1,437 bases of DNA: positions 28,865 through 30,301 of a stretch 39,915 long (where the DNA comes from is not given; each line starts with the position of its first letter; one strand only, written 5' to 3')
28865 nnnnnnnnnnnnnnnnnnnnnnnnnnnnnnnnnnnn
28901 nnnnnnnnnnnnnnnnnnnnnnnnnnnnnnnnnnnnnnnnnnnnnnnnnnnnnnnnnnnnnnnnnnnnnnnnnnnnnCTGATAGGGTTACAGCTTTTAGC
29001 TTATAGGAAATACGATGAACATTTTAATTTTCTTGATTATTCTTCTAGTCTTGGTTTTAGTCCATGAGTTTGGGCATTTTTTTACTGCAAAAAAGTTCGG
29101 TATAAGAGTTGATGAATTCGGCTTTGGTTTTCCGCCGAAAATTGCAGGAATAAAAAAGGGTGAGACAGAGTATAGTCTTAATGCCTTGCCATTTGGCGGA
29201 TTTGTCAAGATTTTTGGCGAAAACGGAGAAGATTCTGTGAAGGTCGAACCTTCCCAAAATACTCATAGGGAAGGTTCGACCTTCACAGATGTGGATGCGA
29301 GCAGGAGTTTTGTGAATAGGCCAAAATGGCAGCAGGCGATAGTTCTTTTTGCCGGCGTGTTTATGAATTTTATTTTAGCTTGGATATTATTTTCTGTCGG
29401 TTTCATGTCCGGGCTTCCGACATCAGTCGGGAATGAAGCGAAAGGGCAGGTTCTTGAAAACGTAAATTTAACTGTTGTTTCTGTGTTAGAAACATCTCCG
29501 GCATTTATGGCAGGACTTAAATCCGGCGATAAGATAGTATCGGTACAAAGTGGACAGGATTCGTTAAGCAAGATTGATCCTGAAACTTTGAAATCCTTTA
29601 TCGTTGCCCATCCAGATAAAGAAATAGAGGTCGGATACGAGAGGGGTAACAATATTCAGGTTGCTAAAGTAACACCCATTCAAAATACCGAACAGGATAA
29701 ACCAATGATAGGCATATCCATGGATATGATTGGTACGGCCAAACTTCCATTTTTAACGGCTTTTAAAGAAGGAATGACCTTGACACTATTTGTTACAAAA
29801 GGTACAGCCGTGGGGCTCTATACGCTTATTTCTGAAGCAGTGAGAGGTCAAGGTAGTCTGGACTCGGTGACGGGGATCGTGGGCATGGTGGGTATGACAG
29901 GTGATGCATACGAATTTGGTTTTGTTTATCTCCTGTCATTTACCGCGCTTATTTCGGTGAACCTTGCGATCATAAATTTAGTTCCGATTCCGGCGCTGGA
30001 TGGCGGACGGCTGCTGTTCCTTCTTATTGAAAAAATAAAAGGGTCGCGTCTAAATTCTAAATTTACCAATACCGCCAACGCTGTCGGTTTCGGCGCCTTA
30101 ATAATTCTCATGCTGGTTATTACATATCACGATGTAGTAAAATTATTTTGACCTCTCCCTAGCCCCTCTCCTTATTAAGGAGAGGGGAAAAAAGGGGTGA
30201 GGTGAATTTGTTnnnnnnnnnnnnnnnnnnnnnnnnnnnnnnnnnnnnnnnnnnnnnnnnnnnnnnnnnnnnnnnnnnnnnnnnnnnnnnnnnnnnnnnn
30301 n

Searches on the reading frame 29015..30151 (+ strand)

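Call 12: search_protein_families(library=pfam, proteins=[window:29015-30151:+])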
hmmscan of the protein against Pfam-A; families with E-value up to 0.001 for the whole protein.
window:29015-30151:+ (378 aa): 2 families
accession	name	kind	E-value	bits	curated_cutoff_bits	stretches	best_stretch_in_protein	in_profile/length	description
PF02163.28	Peptidase_M50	-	2.2e-59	200.9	27.2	1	6-365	2-221/221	Peptidase family M50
PF13180.12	PDZ_2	-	2e-05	25.2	27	1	151-219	13-78/80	PDZ domain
